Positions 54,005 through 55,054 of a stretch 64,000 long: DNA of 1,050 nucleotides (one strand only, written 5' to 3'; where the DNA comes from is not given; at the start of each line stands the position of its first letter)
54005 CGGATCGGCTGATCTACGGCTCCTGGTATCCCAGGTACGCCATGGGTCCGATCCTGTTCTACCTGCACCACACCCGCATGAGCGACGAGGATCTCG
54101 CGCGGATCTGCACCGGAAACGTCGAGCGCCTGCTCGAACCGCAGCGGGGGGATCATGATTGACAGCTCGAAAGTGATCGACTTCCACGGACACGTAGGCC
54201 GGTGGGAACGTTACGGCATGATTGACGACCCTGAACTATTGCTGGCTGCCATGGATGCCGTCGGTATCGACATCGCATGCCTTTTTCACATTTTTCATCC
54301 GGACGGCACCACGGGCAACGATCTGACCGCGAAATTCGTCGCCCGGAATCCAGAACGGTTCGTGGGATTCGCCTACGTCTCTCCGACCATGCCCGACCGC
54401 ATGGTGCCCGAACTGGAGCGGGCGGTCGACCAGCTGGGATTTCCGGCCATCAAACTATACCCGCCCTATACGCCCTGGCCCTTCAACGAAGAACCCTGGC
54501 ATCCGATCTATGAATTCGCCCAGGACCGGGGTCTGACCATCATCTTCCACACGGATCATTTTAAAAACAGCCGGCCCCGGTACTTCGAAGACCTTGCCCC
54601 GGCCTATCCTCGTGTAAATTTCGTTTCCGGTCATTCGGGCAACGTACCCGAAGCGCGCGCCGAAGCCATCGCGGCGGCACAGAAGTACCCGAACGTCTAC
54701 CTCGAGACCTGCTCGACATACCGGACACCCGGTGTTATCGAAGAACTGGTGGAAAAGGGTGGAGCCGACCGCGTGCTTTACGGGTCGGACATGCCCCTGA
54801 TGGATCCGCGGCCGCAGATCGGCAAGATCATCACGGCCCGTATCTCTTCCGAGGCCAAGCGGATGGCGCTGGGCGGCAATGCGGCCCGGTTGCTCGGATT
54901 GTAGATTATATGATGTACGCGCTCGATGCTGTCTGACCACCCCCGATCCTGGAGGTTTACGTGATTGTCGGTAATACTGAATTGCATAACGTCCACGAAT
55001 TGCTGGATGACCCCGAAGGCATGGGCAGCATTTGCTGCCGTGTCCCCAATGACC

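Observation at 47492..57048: Ten co-directional, tightly packed enzyme genes: candidate catabolic operon for an unknown substrate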

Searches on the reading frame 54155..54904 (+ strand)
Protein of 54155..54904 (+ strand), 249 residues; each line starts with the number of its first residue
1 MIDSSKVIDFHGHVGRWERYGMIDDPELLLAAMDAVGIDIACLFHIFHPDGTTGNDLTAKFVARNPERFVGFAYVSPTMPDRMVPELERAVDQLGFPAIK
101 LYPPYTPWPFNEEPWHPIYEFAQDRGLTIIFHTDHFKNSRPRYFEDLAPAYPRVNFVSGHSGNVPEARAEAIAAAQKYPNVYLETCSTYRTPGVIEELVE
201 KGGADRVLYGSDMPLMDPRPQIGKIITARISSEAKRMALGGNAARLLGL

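Call 3: search_protein_families(library=pfam, proteins=[window:54155-54904:+])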
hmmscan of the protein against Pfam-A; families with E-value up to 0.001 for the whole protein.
window:54155-54904:+ (249 aa): 1 family
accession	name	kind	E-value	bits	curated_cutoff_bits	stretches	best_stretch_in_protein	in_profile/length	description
PF04909.20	Amidohydro_2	-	3.2e-39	135.9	26.4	1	18-249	32-289/289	Amidohydrolase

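Call 4: search_protein_families(library=ncbifam, proteins=[window:54155-54904:+])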
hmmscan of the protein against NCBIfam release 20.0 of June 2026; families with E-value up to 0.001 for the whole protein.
window:54155-54904:+ (249 aa): 0 families

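Call 23: search_solved_structures(query=window:54155-54904:+, max_evalue=0.01)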
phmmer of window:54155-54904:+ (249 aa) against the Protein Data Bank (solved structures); distinct sequences matched with E-value up to 0.01: 28.
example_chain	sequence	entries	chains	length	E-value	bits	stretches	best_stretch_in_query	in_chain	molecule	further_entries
4icm_A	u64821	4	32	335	8.1e-13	51.5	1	53-146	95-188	5-carboxyvanillate decarboxylase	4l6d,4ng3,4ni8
3irs_A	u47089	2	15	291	2.1e-11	46.8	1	27-248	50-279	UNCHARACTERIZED PROTEIN BB4693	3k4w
4igm_A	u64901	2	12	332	4.8e-11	45.7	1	54-132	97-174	2-amino-3-carboxymuconate-6-semialdehyde decarboxylase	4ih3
4ofc_A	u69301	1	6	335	5e-11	45.6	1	54-132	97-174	2-amino-3-carboxymuconate-6-semialdehyde decarboxylase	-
2wm1_A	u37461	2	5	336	5e-11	45.6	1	54-132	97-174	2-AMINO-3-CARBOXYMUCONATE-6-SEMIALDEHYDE DECARBOXYLASE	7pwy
4ign_A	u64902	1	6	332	5.7e-11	45.4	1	54-132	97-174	2-amino-3-carboxymuconate-6-semialdehyde decarboxylase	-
3nur_A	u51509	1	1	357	7.4e-11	45.1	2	54-135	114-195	Amidohydrolase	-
3s4t_A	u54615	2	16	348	6e-09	38.8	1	51-98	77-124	Amidohydrolase 2 | Gamma-resorcylate decarboxylase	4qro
2dvt_A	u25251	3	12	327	1.9e-08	37.2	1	53-98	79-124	Thermophilic reversible gamma-resorcylate decarboxylase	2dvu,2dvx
3cjp_A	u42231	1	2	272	1.5e-06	31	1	65-248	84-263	Predicted amidohydrolase, dihydroorotase family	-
2gwg_A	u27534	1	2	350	1.8e-06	30.7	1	55-213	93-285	4-oxalomesaconate hydratase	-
4inf_A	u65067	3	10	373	1.3e-05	27.9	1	50-121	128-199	METAL-DEPENDENT HYDROLASE | 5-Carboxyvanillate Decarboxylase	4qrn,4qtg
8yt2_A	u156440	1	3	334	1.6e-05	27.6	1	187-247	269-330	2-amino-3-carboxymuconate 6-semialdehyde decarboxylase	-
2hbv_A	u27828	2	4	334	1.6e-05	27.6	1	187-247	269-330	2-amino-3-carboxymuconate 6-semialdehyde decarboxylase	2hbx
4era_A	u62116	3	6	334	1.6e-05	27.6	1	187-247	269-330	2-amino-3-carboxymuconate 6-semialdehyde decarboxylase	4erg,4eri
4ifk_B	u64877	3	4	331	1.6e-05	27.6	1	187-247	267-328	2-amino-3-carboxymuconate 6-semialdehyde decarboxylase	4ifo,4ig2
4ifk_A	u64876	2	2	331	1.7e-05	27.5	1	187-247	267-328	2-amino-3-carboxymuconate 6-semialdehyde decarboxylase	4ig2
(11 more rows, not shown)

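Call 27: find_homologous_proteins(query=window:54155-54904:+)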
Query window:54155-54904:+ (249 aa): 648 proteins with E <= 0.001 among 1912 candidates; the best 120 are listed.
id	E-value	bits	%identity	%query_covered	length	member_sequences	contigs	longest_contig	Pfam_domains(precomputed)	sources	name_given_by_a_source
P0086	4.8e-159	546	92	100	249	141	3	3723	PF04909.21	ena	-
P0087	7.1e-156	535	92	99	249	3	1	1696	PF04909.21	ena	-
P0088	1.3e-155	534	92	99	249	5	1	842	PF04909.21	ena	-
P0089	1.3e-154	531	91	99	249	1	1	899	PF04909.21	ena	-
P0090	1.6e-140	485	81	100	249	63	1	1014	PF04909.21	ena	-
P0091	1.6e-138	478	79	100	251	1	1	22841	PF04909.21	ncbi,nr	ncbi:MAG: amidohydrolase family protein [Gemmatimonadota bacterium]|nr:amidohydrolase family protein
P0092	1.8e-138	478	79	100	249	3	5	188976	PF04909.21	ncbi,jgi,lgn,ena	-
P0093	5.6e-138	476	79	100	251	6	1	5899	PF04909.21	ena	-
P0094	8.5e-134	463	78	100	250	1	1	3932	PF04909.21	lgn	-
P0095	8.9e-134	463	77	100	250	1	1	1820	PF04909.21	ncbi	-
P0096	6.0e-131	453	76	100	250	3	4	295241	PF04909.21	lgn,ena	-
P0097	6.0e-130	450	76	100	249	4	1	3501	PF04909.21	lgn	-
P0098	6.0e-130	450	75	100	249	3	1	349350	PF04909.21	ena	-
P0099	8.3e-130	450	77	99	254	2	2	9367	PF04909.21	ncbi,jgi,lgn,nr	ncbi:MAG: amidohydrolase [candidate division Zixibacteria bacterium]|nr:amidohydrolase [candidate di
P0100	1.3e-129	449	76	99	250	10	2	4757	PF04909.21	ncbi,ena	-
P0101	9.1e-129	446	75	100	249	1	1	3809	PF04909.21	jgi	jgi:uncharacterized protein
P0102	2.3e-128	445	75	100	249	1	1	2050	PF04909.21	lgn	-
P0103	3.9e-128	444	75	99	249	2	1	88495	PF04909.21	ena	-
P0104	4.6e-128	444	75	100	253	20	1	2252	PF04909.21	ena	-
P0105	5.3e-127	441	73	100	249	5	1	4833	PF04909.21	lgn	-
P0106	5.4e-127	441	75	100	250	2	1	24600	PF04909.21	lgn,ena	-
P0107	2.1e-126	439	74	100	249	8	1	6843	PF04909.21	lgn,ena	-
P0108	4.1e-126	438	73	100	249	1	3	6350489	PF04909.21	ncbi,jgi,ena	jgi:predicted TIM-barrel fold metal-dependent hydrolase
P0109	7.8e-126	437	72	100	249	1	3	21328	PF04909.21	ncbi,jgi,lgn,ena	-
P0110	9.5e-126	436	73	100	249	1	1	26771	PF04909.21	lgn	-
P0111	2.3e-125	435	75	100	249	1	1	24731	PF04909.21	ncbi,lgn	ncbi:amidohydrolase family protein [soil metagenome]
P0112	2.8e-125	435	72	100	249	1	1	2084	PF04909.21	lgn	-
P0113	7.2e-125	434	75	99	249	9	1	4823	PF04909.21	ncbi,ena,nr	ncbi:MAG: amidohydrolase [Anaerolineales bacterium]|nr:amidohydrolase [Anaerolineales bacterium]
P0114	1.2e-124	433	72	100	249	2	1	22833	PF04909.21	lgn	-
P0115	2.0e-124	432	73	100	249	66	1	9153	PF04909.21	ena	-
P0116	4.4e-124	431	72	100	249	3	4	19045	PF04909.21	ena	-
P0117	6.4e-124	430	73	100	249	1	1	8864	PF04909.21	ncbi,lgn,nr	ncbi:MAG: amidohydrolase family protein [Chloroflexi bacterium]|nr:amidohydrolase family protein [Ch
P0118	6.9e-124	430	73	100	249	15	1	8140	PF04909.21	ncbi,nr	ncbi:MAG: amidohydrolase family protein [Candidatus Poribacteria bacterium]|nr:amidohydrolase family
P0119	1.0e-123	430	74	100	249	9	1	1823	PF04909.21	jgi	jgi:predicted TIM-barrel fold metal-dependent hydrolase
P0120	1.3e-123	429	73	100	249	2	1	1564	PF04909.21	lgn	-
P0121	2.3e-123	429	74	100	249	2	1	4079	PF04909.21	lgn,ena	-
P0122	2.7e-123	428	73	100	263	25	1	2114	PF04909.21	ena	-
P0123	3.2e-123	428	75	100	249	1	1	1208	PF04909.21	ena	-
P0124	6.4e-123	427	72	100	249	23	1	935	PF04909.21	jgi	jgi:predicted TIM-barrel fold metal-dependent hydrolase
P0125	9.1e-123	427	73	100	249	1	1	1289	PF04909.21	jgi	-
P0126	3.2e-122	425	71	99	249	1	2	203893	PF04909.21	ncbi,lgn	-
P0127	3.8e-122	425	71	100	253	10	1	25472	PF04909.21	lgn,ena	-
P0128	5.1e-122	424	73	99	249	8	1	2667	PF04909.21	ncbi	-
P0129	1.4e-121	423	72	100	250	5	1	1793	PF04909.21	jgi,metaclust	metaclust:\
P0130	2.0e-121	422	72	99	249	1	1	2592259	PF04909.21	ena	-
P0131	2.4e-121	422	71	100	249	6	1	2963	PF04909.21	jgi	-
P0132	3.6e-121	421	73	100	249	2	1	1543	PF04909.21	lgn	-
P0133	3.9e-121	421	72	100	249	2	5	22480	PF04909.21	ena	-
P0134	8.1e-121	420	71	100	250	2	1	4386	PF04909.21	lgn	-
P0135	1.4e-120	420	71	100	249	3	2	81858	PF04909.21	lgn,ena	-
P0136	1.4e-120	419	73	100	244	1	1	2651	PF04909.21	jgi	jgi:predicted TIM-barrel fold metal-dependent hydrolase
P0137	1.8e-120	419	71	100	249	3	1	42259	PF04909.21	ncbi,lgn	-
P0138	3.8e-120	418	77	92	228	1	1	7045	PF04909.21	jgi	jgi:predicted TIM-barrel fold metal-dependent hydrolase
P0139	4.8e-120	418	73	100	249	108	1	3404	PF04909.21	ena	-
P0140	8.4e-120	417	69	99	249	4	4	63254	PF04909.21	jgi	jgi:predicted TIM-barrel fold metal-dependent hydrolase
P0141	9.9e-120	417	71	100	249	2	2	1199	PF04909.21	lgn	-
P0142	1.2e-119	416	71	100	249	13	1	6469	PF04909.21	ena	-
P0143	2.3e-119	416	71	100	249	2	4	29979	PF04909.21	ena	-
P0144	3.0e-119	415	70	100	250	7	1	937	PF04909.21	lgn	-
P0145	6.5e-119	414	71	100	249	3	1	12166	PF04909.21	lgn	-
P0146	6.6e-119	414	70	100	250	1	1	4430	PF04909.21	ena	-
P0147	1.3e-118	413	71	100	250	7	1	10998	PF04909.21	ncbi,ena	-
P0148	1.4e-118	413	69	100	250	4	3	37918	PF04909.21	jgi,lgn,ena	-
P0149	1.5e-118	413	70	100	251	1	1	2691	PF04909.21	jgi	jgi:predicted TIM-barrel fold metal-dependent hydrolase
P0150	3.7e-118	412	72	99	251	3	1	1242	PF04909.21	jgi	jgi:predicted TIM-barrel fold metal-dependent hydrolase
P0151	4.9e-118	411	70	100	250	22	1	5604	PF04909.21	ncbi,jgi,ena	-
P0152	4.9e-118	411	69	100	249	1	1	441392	PF04909.21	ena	-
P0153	5.1e-118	411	71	100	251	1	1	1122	PF04909.21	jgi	jgi:predicted TIM-barrel fold metal-dependent hydrolase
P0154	7.0e-118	411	70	99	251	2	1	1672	PF04909.21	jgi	jgi:uncharacterized protein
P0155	1.7e-117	409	71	100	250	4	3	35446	PF04909.21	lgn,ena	-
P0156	1.8e-117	409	70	100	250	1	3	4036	PF04909.21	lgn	-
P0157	3.1e-117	409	68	100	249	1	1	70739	PF04909.21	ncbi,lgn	ncbi:MAG: amidohydrolase family protein [Chloroflexota bacterium]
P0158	3.7e-117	408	70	100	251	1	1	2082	PF04909.21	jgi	jgi:predicted TIM-barrel fold metal-dependent hydrolase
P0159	3.7e-117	408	69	100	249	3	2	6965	PF04909.21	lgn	-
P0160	4.8e-117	408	70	100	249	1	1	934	PF04909.21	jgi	jgi:predicted TIM-barrel fold metal-dependent hydrolase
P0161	5.4e-117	408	70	100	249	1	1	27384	PF04909.21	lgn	-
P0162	1.7e-116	406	70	99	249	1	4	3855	PF04909.21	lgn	-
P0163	3.4e-116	405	69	99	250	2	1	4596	PF04909.21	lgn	-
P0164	3.4e-116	405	70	100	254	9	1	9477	PF04909.21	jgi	jgi:uncharacterized protein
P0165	3.6e-116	405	76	89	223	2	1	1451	PF04909.21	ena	-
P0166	4.2e-116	405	69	100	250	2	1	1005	PF04909.21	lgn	-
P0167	4.8e-116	405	70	99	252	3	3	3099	PF04909.21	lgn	-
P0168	5.7e-116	404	71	98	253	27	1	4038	PF04909.21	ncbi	ncbi:MAG: amidohydrolase family protein [Nitrososphaerales archaeon]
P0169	5.9e-116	404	69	100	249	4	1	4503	PF04909.21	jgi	jgi:uncharacterized protein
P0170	6.6e-116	404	68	100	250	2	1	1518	PF04909.21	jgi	jgi:uncharacterized protein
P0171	8.8e-116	404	69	100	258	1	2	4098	PF04909.21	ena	-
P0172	1.3e-115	403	69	100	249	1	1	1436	PF04909.21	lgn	-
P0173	3.0e-115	402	69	100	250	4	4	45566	PF04909.21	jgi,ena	jgi:uncharacterized protein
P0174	3.3e-115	402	70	99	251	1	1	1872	PF04909.21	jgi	jgi:uncharacterized protein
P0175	5.3e-115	401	69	100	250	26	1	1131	PF04909.21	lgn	-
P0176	5.5e-115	401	69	100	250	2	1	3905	PF04909.21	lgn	-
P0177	6.2e-115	401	71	100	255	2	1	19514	PF04909.21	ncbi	ncbi:MAG: amidohydrolase family protein, partial [Litorilinea sp.]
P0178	1.0e-114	400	71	100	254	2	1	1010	PF04909.21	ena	-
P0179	1.1e-114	400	70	100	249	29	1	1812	PF04909.21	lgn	-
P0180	2.2e-114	399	67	100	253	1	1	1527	PF04909.21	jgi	jgi:uncharacterized protein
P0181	2.2e-114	399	67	100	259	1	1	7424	PF04909.21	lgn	-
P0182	3.5e-114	399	68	100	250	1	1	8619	PF04909.21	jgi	jgi:hypothetical protein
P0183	4.5e-114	398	69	100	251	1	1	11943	PF04909.21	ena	-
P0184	4.6e-114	398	68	100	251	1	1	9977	PF04909.21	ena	-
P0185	6.0e-114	398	69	100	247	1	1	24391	PF04909.21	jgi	jgi:hypothetical protein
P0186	7.0e-114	398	69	99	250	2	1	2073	PF04909.21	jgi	jgi:uncharacterized protein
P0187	8.3e-114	397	68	100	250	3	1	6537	PF04909.21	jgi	jgi:uncharacterized protein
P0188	8.6e-114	397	68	100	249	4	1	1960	PF04909.21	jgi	-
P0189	1.1e-113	397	70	100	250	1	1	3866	PF04909.21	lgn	-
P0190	1.1e-113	397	68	99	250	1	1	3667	PF04909.21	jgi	jgi:hypothetical protein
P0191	1.9e-113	396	68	100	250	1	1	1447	PF04909.21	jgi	jgi:uncharacterized protein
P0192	3.6e-113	395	69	100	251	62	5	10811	PF04909.21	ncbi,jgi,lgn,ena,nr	ncbi:MAG: hypothetical protein AUK03_15685 [Anaerolineae bacterium CG2_30_64_16]|nr:MAG: hypothetica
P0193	5.1e-113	395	69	100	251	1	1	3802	PF04909.21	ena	-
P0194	5.8e-113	395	67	100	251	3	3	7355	PF04909.21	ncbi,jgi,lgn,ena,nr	ncbi:MAG: amidohydrolase family protein [SAR202 cluster bacterium]|jgi:hypothetical protein|nr:amido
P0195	6.4e-113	394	67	100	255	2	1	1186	PF04909.21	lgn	-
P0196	8.0e-113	394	69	99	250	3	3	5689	PF04909.21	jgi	jgi:uncharacterized protein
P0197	8.7e-113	394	69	99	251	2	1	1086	PF04909.21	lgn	-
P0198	1.2e-112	394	69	100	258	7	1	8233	PF04909.21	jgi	jgi:uncharacterized protein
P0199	1.2e-112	393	69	100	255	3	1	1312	PF04909.21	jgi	-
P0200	1.5e-112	393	68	100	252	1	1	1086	PF04909.21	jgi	jgi:uncharacterized protein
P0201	1.5e-112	393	69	100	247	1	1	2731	PF04909.21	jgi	jgi:predicted TIM-barrel fold metal-dependent hydrolase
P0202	1.7e-112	393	69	100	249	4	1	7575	PF04909.21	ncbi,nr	ncbi:MAG: hypothetical protein CME15_08035 [Gemmatimonadetes bacterium]|nr:hypothetical protein [Gem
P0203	2.0e-112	393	68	100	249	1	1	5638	PF04909.21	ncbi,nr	ncbi:MAG: amidohydrolase [Chloroflexi bacterium]|nr:amidohydrolase [Chloroflexota bacterium]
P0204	2.2e-112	393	69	100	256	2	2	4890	PF04909.21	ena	-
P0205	2.7e-112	392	69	100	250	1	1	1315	PF04909.21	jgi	jgi:uncharacterized protein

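Call 28: find_encoding_contigs(protein=P0108, flank=8000, max_places=3)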
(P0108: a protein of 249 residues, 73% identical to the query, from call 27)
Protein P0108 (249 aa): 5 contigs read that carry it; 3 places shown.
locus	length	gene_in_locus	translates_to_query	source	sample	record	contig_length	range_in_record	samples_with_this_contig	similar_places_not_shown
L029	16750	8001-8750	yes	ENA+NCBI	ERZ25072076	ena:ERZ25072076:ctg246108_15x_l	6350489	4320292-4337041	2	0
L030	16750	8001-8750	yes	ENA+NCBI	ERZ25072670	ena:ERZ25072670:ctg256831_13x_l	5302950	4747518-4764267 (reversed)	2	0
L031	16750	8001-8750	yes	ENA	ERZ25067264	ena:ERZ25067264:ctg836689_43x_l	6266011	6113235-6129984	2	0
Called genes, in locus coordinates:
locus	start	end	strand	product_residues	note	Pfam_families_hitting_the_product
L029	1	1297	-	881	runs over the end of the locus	PF01326:PPDK_N, PF27448:Rph_4th, PF00391:PEP-utilizers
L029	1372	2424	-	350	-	PF01408:GFO_IDH_MocA, PF22725:GFO_IDH_MocA_C3 (faint)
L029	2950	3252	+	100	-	PF03069:FmdA_AmdA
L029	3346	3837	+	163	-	PF03069:FmdA_AmdA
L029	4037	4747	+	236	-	PF17645:Amdase, PF01177:Asp_Glu_race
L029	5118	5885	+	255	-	PF05721:PhyH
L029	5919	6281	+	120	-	-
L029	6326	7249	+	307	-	PF00701:DHDPS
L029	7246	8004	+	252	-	PF04909:Amidohydro_2 (weak)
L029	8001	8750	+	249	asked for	PF04909:Amidohydro_2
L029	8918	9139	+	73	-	-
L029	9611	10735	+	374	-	PF04909:Amidohydro_2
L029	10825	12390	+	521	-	-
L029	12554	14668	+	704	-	PF07715:Plug (weak), PF00593:TonB_dep_Rec_b-barrel, PF25183:OMP_b-brl_4 (weak)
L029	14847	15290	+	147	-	PF00581:Rhodanese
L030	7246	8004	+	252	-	PF04909:Amidohydro_2 (weak)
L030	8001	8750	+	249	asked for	PF04909:Amidohydro_2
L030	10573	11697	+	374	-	PF04909:Amidohydro_2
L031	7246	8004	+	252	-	PF04909:Amidohydro_2 (weak)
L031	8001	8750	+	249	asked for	PF04909:Amidohydro_2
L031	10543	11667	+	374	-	PF04909:Amidohydro_2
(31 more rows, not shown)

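Call 29: find_encoding_contigs(protein=P0157, flank=8000, max_places=2)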
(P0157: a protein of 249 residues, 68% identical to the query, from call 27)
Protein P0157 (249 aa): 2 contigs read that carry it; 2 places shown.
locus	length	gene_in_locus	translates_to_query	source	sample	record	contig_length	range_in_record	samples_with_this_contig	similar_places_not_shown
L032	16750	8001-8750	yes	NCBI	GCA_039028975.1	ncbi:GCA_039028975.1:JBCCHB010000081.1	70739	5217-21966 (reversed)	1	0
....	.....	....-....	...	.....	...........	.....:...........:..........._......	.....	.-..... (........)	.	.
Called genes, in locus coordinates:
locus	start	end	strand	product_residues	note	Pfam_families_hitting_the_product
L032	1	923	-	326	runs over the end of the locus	PF24827:AstE_AspA_cat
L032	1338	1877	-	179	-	PF03929:PepSY_TM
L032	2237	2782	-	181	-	PF03929:PepSY_TM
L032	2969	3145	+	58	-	-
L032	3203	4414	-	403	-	PF01546:Peptidase_M20, PF07687:M20_dimer (weak)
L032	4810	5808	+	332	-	PF04184:ST7, PF13428:TPR_14 (faint), PF13181:TPR_8 (faint), PF13432:TPR_16 (weak), PF00515:TPR_1 (weak), PF14559:TPR_19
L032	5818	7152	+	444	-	PF00202:Aminotran_3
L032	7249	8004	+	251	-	PF04909:Amidohydro_2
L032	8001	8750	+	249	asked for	PF04909:Amidohydro_2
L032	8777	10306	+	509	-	PF04909:Amidohydro_2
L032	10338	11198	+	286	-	PF05721:PhyH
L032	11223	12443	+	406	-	PF01041:DegT_DnrJ_EryC1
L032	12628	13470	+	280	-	PF05721:PhyH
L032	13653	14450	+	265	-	-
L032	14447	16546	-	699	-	PF07940:Hepar_II_III_C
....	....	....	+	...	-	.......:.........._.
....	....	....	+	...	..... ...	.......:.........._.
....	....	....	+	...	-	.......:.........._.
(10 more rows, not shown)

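Call 30: find_encoding_contigs(protein=P0152, flank=8000, max_places=2)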
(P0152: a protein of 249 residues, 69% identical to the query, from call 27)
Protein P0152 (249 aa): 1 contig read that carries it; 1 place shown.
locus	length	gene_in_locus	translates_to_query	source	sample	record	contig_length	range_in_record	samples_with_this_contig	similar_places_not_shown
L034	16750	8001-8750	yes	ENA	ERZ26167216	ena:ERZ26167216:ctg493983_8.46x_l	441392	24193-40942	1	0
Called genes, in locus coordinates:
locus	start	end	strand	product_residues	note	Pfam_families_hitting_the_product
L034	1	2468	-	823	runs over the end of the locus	PF00211:Guanylate_cyc, PF25872:HTH_77, PF17874:TPR_MalT (faint), PF13424:TPR_12 (weak)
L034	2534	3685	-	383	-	PF01168:Ala_racemase_N, PF14031:D-ser_dehydrat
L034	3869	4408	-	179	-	PF13378:MR_MLE_C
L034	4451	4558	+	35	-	-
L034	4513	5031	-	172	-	PF02746:MR_MLE_N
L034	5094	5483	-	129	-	PF07883:Cupin_2, PF02311:AraC_binding (weak)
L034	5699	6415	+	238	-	PF01425:Amidase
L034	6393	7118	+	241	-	PF01425:Amidase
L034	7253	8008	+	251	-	PF04909:Amidohydro_2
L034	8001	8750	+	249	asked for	PF04909:Amidohydro_2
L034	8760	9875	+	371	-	PF04909:Amidohydro_2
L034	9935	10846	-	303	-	PF00582:Usp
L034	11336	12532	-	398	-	PF00872:Transposase_mut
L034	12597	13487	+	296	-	PF05448:AXE1, PF12146:Hydrolase_4 (faint), PF00326:Peptidase_S9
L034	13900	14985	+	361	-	PF08240:ADH_N, PF16912:Glu_dehyd_C (weak), PF00107:ADH_zinc_N, PF13602:ADH_zinc_N_2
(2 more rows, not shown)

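Call 33: find_related_loci(query=A2, collection=metagenome_contigs, flank=10000)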
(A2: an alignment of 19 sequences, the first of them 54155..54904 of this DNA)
Query A2 (249 aa) in metagenome_contigs; peptide patterns used: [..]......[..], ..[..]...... (x = any residue, [..] = any of these).
302 stretches matched a pattern; 139 encode a relative of the query (tblastn E <= 1e-3); the best 80 are kept; 80 distinct loci.
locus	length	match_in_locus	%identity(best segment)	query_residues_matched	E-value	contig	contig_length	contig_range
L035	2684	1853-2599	93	1-249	3e-163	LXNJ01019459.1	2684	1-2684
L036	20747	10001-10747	92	1-249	4e-152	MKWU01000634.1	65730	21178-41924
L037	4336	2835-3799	93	1-249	8e-155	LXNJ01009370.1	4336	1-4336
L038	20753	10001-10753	90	1-249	6e-150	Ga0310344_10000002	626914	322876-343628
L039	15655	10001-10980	83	1-249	2e-146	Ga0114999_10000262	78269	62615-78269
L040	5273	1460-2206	82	1-249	3e-145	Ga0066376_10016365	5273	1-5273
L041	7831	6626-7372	81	1-249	4e-143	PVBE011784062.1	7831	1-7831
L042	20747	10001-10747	81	1-249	1e-142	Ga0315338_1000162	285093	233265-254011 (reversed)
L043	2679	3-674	95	26-249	2e-144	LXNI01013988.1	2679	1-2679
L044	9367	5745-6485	77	1-247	2e-132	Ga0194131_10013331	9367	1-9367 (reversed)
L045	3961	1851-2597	73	1-249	4e-131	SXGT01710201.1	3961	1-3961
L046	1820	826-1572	77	1-249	6e-138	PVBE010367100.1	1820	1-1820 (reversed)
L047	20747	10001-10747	73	1-249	4e-126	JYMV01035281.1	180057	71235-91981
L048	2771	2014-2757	75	1-248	3e-130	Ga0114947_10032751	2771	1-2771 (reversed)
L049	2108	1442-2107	79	1-222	7e-132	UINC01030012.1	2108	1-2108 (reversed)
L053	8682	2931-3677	73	1-249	8e-121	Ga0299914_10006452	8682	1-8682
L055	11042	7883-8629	72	1-249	4e-121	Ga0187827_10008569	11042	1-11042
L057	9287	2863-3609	72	1-249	4e-120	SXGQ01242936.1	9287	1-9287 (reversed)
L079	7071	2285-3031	69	1-249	5e-116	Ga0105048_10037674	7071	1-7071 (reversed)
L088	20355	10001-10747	68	1-249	1e-111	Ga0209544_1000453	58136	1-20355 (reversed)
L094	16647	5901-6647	65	1-249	7e-110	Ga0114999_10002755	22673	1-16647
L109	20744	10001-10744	65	1-247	2e-105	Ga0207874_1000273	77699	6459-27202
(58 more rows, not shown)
